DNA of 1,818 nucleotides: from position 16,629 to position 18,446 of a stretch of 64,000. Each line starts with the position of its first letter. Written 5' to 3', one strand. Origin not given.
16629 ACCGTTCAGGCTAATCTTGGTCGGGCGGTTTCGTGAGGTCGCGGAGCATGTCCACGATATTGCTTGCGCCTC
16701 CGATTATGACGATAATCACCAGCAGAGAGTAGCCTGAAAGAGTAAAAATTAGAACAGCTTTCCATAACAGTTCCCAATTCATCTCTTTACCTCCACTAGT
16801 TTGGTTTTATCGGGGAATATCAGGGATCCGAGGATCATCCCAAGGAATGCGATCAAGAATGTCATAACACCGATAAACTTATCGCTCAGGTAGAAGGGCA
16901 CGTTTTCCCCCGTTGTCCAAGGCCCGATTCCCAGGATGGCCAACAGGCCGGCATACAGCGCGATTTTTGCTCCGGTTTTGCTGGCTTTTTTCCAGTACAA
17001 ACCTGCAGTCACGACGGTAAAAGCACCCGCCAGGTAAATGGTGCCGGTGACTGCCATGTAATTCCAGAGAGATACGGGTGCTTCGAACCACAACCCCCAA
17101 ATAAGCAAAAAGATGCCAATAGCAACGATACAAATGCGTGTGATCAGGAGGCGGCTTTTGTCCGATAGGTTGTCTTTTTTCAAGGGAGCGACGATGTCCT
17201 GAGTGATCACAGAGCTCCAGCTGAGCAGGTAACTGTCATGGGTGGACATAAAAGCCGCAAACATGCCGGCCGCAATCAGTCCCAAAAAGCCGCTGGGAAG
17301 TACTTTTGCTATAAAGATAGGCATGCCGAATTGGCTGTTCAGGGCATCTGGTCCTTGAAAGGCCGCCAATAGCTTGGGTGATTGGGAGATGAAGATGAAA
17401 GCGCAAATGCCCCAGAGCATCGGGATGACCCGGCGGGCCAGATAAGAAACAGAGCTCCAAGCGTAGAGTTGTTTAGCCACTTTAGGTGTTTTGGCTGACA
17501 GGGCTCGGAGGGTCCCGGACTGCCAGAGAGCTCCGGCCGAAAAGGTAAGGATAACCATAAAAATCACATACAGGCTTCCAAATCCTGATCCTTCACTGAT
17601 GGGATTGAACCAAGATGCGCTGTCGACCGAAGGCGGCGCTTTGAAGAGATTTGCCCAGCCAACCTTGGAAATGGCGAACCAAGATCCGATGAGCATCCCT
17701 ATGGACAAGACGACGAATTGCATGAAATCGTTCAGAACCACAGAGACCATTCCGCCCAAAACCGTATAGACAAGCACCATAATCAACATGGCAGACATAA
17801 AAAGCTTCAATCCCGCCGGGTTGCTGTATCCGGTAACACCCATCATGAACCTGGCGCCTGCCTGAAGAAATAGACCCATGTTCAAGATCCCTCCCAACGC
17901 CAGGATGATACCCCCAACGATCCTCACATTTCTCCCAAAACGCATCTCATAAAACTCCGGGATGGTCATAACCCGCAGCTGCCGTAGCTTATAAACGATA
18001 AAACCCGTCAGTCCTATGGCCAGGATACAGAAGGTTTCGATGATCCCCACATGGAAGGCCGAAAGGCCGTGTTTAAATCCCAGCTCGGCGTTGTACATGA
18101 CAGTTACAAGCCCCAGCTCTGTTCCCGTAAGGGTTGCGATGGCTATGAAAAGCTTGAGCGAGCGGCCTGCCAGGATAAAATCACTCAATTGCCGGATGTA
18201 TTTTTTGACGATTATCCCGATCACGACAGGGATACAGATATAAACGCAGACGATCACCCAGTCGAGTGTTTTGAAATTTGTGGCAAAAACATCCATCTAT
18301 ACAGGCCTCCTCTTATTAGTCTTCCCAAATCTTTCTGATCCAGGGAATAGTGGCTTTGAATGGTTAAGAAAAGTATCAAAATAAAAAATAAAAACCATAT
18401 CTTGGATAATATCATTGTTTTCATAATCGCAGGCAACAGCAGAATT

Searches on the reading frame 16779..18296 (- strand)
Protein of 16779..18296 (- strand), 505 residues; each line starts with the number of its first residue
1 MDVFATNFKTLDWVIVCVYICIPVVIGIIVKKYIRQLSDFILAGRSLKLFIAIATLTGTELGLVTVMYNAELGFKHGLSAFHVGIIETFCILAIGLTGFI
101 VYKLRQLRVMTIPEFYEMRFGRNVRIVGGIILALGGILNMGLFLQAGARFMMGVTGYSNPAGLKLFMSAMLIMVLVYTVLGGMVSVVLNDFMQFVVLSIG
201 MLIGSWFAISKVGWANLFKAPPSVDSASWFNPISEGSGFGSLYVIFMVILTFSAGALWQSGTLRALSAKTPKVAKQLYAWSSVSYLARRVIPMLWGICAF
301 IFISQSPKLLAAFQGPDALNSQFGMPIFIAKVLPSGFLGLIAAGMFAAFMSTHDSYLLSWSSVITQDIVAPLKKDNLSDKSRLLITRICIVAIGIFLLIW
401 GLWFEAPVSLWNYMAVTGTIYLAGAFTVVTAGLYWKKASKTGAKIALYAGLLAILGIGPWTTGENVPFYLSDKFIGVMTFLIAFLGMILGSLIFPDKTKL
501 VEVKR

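Call 57: search_protein_families(library=pfam, proteins=[window:16779-18296:-], max_evalue=0.01)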
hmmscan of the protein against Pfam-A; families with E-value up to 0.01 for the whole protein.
window:16779-18296:- (505 aa): 1 family
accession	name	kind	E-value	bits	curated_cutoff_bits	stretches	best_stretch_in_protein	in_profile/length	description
PF00474.23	SSF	-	1.6e-30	106.7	22.8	1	40-450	1-406/406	Sodium:solute symporter family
